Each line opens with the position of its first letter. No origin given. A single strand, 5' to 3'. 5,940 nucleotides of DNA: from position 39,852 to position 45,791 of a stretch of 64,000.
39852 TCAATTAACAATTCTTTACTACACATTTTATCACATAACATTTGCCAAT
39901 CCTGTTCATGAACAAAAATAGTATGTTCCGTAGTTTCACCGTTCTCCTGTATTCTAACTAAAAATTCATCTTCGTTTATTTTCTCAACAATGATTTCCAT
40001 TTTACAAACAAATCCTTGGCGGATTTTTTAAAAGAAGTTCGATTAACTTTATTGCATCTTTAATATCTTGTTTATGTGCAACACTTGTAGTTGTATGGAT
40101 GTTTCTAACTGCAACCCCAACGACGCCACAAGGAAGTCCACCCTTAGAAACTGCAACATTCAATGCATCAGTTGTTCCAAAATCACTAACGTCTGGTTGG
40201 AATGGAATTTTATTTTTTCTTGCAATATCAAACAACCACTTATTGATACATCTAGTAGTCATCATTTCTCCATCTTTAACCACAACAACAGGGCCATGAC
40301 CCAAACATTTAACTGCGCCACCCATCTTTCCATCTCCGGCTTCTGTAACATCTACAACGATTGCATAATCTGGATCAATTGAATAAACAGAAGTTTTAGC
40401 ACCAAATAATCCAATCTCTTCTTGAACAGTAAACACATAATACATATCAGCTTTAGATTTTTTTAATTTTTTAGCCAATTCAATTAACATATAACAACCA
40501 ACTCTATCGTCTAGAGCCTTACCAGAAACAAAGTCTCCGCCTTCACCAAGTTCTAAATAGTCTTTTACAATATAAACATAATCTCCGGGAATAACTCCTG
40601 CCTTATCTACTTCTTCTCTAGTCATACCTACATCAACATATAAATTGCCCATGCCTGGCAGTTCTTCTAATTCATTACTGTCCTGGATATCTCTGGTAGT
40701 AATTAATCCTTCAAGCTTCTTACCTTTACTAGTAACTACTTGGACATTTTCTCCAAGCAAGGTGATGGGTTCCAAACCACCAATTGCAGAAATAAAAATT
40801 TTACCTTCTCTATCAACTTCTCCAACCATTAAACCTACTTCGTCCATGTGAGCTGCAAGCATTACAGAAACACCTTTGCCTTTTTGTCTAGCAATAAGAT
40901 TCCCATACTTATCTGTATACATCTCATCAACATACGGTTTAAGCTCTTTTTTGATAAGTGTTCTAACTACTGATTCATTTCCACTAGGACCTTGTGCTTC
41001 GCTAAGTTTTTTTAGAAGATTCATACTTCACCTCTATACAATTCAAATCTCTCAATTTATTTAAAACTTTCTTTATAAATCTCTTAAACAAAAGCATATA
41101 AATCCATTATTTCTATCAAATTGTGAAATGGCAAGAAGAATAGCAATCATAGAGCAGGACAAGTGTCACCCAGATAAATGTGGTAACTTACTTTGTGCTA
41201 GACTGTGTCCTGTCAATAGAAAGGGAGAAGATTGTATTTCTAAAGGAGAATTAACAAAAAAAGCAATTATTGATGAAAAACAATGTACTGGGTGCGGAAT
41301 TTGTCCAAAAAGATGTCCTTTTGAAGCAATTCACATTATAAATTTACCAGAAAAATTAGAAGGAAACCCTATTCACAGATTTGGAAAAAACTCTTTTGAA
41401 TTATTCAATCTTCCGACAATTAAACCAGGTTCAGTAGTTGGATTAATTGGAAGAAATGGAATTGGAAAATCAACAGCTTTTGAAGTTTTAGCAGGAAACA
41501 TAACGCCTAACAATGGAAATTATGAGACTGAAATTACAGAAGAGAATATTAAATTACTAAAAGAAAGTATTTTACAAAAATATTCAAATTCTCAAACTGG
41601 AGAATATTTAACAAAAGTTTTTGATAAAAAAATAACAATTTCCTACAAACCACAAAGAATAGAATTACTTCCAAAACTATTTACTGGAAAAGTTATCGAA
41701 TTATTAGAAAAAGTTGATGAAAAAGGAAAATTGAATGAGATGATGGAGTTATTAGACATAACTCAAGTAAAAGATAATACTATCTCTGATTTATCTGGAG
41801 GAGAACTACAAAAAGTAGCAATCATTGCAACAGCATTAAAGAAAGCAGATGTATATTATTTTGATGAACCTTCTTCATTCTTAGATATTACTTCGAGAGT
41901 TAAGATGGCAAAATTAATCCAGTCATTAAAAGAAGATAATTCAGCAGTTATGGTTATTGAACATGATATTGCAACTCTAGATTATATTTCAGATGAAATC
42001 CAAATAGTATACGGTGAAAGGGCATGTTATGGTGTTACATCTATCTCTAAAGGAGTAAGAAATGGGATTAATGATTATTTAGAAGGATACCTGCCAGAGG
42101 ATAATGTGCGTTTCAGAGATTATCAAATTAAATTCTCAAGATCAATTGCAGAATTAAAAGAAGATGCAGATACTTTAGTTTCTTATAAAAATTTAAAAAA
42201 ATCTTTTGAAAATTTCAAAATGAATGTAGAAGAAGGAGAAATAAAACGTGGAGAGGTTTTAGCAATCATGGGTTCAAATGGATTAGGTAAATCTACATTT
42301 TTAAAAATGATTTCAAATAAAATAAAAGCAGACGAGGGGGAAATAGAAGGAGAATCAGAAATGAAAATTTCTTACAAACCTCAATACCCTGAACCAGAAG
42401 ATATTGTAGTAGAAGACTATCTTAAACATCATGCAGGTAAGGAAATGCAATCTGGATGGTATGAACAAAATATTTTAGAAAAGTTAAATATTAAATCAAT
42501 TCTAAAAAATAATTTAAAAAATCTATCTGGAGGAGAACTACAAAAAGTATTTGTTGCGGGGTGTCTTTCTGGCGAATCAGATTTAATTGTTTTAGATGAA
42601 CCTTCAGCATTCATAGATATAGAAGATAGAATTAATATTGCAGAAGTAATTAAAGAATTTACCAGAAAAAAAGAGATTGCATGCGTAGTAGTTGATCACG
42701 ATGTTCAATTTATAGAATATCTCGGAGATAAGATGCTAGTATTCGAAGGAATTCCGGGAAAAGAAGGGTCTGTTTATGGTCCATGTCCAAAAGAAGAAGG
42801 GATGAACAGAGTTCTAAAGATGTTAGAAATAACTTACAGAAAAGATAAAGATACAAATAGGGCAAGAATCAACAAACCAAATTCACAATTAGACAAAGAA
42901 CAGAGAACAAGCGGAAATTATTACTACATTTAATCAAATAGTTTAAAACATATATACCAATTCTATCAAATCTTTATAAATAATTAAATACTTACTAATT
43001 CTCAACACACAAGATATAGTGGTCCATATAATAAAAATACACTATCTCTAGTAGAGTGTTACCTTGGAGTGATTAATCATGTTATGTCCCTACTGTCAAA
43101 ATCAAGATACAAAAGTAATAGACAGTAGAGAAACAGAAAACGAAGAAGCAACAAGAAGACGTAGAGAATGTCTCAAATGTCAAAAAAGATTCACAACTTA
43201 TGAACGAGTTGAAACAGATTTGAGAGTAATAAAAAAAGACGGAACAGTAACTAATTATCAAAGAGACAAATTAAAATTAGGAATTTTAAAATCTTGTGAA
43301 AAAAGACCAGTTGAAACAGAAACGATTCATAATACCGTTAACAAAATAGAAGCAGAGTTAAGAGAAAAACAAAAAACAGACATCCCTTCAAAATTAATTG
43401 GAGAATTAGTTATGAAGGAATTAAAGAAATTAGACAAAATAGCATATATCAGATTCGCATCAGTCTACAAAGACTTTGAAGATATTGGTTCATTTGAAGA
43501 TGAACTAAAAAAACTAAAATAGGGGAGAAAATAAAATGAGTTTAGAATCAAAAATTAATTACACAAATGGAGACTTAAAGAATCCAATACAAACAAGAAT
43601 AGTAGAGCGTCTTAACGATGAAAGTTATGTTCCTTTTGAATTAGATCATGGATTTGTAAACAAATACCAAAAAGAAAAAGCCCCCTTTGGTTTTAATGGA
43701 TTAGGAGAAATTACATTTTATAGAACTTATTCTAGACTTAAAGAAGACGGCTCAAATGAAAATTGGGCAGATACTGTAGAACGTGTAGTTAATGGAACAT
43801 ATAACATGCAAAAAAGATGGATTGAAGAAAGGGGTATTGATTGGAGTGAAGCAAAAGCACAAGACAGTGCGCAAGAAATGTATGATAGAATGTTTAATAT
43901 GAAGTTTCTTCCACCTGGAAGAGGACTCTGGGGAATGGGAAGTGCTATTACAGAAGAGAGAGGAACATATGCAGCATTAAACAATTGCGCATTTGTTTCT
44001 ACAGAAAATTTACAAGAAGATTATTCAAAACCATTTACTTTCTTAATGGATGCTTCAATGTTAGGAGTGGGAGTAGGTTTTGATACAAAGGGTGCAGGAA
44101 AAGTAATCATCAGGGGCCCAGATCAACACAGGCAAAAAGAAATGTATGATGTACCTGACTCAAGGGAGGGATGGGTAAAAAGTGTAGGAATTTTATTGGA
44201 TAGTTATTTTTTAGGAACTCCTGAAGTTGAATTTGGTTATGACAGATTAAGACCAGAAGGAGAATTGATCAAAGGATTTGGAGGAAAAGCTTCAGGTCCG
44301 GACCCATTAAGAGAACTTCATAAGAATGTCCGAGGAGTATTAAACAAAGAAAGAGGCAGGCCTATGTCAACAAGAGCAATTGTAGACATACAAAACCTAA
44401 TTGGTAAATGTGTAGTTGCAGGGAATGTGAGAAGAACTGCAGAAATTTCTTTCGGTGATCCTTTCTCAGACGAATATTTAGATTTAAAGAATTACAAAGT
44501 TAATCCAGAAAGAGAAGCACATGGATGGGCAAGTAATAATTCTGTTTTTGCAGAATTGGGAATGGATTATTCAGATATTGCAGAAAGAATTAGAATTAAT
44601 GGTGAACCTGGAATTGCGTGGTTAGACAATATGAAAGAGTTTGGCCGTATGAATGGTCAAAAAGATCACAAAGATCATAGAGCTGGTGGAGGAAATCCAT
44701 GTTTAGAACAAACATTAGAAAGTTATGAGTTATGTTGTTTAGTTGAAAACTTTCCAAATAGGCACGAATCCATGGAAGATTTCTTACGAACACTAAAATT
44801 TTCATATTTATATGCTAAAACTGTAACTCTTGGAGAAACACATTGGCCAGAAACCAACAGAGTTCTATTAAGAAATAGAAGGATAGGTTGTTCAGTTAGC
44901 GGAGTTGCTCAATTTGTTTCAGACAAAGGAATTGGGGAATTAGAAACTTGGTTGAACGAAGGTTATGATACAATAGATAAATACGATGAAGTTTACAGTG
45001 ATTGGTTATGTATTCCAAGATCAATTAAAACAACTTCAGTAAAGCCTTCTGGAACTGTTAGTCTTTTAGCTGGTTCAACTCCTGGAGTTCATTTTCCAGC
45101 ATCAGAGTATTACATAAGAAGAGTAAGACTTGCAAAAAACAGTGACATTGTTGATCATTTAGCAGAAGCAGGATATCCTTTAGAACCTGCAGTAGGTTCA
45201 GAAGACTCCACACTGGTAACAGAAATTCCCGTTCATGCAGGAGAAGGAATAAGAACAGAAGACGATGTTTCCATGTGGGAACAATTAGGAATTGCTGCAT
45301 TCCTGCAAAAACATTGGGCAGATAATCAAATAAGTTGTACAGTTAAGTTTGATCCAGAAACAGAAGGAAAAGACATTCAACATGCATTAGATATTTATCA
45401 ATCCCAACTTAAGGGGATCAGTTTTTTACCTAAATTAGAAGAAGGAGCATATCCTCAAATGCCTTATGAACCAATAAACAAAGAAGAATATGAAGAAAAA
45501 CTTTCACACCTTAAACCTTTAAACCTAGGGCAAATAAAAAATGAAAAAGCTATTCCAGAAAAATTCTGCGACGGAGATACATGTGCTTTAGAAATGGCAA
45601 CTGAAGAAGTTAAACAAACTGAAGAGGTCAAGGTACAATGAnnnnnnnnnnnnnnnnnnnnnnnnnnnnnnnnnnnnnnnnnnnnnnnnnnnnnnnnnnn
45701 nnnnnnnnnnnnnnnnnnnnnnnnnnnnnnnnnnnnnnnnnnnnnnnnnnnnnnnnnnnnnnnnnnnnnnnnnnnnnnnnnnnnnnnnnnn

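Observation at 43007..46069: nrdR-nrdJ-dut operon with predicted NrdR operator boxes in an archaeon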

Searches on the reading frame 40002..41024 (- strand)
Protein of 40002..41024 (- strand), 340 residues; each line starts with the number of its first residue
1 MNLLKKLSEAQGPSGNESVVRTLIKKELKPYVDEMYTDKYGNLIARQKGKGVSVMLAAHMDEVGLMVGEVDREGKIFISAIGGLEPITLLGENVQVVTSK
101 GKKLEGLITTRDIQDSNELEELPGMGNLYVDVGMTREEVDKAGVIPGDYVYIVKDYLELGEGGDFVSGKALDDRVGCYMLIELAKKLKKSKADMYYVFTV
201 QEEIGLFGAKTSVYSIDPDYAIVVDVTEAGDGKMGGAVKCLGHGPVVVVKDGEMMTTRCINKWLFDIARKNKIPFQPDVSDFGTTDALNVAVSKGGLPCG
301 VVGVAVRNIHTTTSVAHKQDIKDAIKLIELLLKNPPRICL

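Call 3: search_protein_families(library=pfam, proteins=[window:40002-41024:-])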
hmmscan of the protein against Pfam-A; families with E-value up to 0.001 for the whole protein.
window:40002-41024:- (340 aa): 4 families
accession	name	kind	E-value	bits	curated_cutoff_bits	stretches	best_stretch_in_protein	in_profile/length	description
PF05343.19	Peptidase_M42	-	2e-83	280.2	23.2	1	41-327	1-292/292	M42 glutamyl aminopeptidase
PF04389.22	Peptidase_M28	-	2.7e-05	24.4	21.3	0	170-214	30-78/193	Peptidase family M28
PF01546.33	Peptidase_M20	-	4e-05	24.1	24.6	1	172-333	35-205/206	Peptidase family M20/M25/M40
PF02127.20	Peptidase_M18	-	0.00044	19.6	24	0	241-328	337-428/432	Aminopeptidase I zinc metalloprotease (M18)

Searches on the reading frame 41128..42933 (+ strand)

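Call 3: search_protein_families(library=pfam, proteins=[window:41128-42933:+])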
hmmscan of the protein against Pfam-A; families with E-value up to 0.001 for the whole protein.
window:41128-42933:+ (601 aa): 12 families
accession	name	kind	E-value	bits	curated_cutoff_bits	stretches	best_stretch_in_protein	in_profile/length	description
PF00005.33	ABC_tran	-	2.1e-43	148.6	25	2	371-493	7-136/137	ABC transporter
PF04068.21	Fer4_RLI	-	1.5e-09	37.8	23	1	4-34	2-34/35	Possible Fer4-like domain in RNase L inhibitor, RLI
PF13304.12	AAA_21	-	4.7e-09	37.2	27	0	104-131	2-35/304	AAA domain, putative AbiEii toxin, Type IV TA system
PF02463.25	SMC_N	-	9.1e-09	35.5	40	1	103-292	26-210/220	RecF/RecN/SMC N terminal domain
PF03193.22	RsgA_GTPase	-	3.6e-05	24.1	30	0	374-409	105-140/174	RsgA GTPase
PF01926.29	MMR_HSR1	-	0.0001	22.9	21.9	0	104-133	2-30/113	50S ribosome-binding GTPase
PF14697.11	Fer4_21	-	0.00013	22.4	35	1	6-69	1-58/59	4Fe-4S dicluster domain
PF00931.28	NB-ARC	-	0.00013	21.7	23.5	0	369-409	15-52/248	NB-ARC domain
PF13555.12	AAA_29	-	0.00014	22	27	0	371-392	18-39/61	P-loop containing region of AAA domain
PF05272.17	VapE-like_dom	-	0.00015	21.8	25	0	96-124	46-74/217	Virulence-associated protein E-like domain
PF13237.11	Fer4_10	-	0.00029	21.1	25.5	1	46-70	2-28/53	4Fe-4S dicluster domain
PF00037.32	Fer4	-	0.00031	20.9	21.1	1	47-68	2-23/24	4Fe-4S binding domain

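Call 4: search_protein_families(library=ncbifam, proteins=[window:41128-42933:+])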
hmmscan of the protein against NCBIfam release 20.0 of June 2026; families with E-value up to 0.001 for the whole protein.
window:41128-42933:+ (601 aa): 198 families (the best 25 are shown)
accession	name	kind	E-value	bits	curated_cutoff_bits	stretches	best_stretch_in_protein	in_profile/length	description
NF009945.0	PRK13409.1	equivalog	2e-232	773.1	469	1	3-601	2-590/592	ribosome biogenesis/translation initiation ATPase RLI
NF000355.4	ribo_prot_ABC_F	equivalog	7.4e-57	193.3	380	2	332-538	295-498/499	ribosomal protection-like ABC-F family protein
NF040873.1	AztA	equivalog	5.2e-52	176.2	220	3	370-529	13-182/191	zinc ABC transporter ATP-binding protein AztA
NF010068.0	PRK13548.1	equivalog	1.7e-43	148.6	261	3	97-294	27-216/261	heme ABC transporter ATP-binding protein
NF000167.2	ABCF_Lsa_all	exception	6.6e-43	147.4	750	2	330-537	289-490/492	Lsa family ABC-F type ribosomal protection protein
TIGR04520.1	ECF_ATPase_1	equivalog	3.2e-42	144.8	315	3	447-540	118-210/269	energy-coupling factor transporter ATPase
NF007090.0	PRK09544.1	equivalog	2.7e-41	141.7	306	2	349-538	3-193/251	zinc ABC transporter ATP-binding protein ZnuC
TIGR03411.1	urea_trans_UrtD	equivalog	1.3e-39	136.3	304.1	3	97-294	24-215/242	urea ABC transporter ATP-binding protein UrtD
TIGR01166.1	cbiO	subfamily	7.3e-39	133.2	211.8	3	98-282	15-188/190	cobalt ABC transporter, ATP-binding protein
TIGR04521.1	ECF_ATPase_2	equivalog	1.1e-38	133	330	3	97-294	27-218/279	energy-coupling factor transporter ATPase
TIGR03719.1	ABC_ABC_ChvD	subfamily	2.8e-38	131.8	806.75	3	347-541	319-515/552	energy-dependent translational throttle protein EttA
NF008409.0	PRK11231.1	equivalog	7.6e-38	130.3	375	2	371-540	24-212/255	Fe(3+) dicitrate ABC transporter ATP-binding protein FecE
TIGR03608.1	L_ocin_972_ABC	subfamily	8.1e-38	130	254.85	3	89-288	13-201/206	putative bacteriocin export ABC transporter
TIGR01188.1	drrA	subfamily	1.2e-37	129.8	312.45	3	98-369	16-264/302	daunorubicin resistance ABC transporter, ATP-binding protein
NF008775.0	PRK11819.1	equivalog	1.8e-37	129.2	599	3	348-541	322-517/556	energy-dependent translational throttle protein EttA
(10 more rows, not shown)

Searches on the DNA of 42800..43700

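Call 41: search_rna_families(source=window, start=42800, end=43700, threshold=evalue, max_evalue=1)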
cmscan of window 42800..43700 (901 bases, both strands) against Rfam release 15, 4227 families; matches with E-value up to 1: 0.
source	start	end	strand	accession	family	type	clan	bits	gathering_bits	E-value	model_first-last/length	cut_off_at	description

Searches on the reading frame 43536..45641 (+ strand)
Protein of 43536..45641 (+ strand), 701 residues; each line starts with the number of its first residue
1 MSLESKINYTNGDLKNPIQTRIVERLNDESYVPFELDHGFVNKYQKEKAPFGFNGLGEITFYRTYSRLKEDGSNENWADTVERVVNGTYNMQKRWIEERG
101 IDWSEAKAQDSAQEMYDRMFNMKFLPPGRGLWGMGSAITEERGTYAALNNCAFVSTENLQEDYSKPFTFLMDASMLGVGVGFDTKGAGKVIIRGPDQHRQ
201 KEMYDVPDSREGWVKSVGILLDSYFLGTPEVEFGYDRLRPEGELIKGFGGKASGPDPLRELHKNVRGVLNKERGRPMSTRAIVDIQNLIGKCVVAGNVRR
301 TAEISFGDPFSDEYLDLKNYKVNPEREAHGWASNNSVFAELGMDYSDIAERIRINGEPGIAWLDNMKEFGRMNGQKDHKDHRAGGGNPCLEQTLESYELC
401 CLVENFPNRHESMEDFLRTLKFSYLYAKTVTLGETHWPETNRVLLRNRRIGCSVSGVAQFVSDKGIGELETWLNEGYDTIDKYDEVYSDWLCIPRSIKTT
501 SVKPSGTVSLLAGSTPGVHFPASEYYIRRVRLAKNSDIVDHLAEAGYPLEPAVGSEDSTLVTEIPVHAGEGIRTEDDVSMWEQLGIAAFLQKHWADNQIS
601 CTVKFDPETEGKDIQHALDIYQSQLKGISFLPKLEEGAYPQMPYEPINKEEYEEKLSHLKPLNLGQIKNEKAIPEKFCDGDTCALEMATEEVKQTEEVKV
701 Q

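Call 3: search_protein_families(library=pfam, proteins=[window:43536-45641:+])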
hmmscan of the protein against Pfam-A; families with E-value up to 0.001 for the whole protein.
window:43536-45641:+ (701 aa): 3 families
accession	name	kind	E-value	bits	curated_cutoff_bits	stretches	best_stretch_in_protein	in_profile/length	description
PF17975.6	RNR_Alpha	-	9.3e-42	142.1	26.4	1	36-136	1-101/101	Ribonucleotide reductase alpha domain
PF21995.1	RNR-II_ins_dom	-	5.4e-13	49.6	27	1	198-268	31-106/107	B12-dependent ribonucleotide reductase, insertion domain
PF02867.20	Ribonuc_red_lgC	-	3.4e-10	39.6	23.9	1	499-628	383-520/523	Ribonucleotide reductase, barrel domain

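Call 4: search_protein_families(library=ncbifam, proteins=[window:43536-45641:+])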
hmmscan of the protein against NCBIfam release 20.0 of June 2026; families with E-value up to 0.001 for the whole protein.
window:43536-45641:+ (701 aa): 5 families
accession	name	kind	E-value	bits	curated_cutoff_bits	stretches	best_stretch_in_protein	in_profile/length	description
TIGR02505.1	RTPR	equivalog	1.7e-103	347.2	340.05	2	196-685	170-723/724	ribonucleoside-triphosphate reductase, adenosylcobalamin-dependent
TIGR02504.1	NrdJ_Z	equivalog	5.7e-19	68.1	399.95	2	233-461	113-363/606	adenosylcobalamin-dependent ribonucleoside-diphosphate reductase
NF006417.0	PRK08665.1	equivalog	5.8e-14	51.3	961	2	233-461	128-360/759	vitamin B12-dependent ribonucleotide reductase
NF005991.0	PRK08115.1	equivalog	9.6e-05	20.5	854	0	102-181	146-220/858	vitamin B12-dependent ribonucleotide reductase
NF005010.0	PRK06406.1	subfamily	0.00064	18.1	1125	0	232-459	282-512/771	vitamin B12-dependent ribonucleotide reductase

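Call 37: search_solved_structures(query=window:43536-45638:+, show_alignments=1)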
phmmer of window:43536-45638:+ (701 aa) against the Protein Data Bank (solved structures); distinct sequences matched with E-value up to 0.001: 3.
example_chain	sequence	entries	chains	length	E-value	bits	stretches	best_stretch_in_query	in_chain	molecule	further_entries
1l1l_A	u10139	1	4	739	1.6e-93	317.7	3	201-464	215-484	RIBONUCLEOSIDE TRIPHOSPHATE REDUCTASE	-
1xje_A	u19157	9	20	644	0.00021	23.1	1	234-403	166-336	ribonucleotide reductase, B12-dependent | Ribonucleoside-diphosphate reductase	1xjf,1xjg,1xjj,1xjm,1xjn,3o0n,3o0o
1xjk_A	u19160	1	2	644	0.00021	23.1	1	234-403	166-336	ribonucleotide reductase, B12-dependent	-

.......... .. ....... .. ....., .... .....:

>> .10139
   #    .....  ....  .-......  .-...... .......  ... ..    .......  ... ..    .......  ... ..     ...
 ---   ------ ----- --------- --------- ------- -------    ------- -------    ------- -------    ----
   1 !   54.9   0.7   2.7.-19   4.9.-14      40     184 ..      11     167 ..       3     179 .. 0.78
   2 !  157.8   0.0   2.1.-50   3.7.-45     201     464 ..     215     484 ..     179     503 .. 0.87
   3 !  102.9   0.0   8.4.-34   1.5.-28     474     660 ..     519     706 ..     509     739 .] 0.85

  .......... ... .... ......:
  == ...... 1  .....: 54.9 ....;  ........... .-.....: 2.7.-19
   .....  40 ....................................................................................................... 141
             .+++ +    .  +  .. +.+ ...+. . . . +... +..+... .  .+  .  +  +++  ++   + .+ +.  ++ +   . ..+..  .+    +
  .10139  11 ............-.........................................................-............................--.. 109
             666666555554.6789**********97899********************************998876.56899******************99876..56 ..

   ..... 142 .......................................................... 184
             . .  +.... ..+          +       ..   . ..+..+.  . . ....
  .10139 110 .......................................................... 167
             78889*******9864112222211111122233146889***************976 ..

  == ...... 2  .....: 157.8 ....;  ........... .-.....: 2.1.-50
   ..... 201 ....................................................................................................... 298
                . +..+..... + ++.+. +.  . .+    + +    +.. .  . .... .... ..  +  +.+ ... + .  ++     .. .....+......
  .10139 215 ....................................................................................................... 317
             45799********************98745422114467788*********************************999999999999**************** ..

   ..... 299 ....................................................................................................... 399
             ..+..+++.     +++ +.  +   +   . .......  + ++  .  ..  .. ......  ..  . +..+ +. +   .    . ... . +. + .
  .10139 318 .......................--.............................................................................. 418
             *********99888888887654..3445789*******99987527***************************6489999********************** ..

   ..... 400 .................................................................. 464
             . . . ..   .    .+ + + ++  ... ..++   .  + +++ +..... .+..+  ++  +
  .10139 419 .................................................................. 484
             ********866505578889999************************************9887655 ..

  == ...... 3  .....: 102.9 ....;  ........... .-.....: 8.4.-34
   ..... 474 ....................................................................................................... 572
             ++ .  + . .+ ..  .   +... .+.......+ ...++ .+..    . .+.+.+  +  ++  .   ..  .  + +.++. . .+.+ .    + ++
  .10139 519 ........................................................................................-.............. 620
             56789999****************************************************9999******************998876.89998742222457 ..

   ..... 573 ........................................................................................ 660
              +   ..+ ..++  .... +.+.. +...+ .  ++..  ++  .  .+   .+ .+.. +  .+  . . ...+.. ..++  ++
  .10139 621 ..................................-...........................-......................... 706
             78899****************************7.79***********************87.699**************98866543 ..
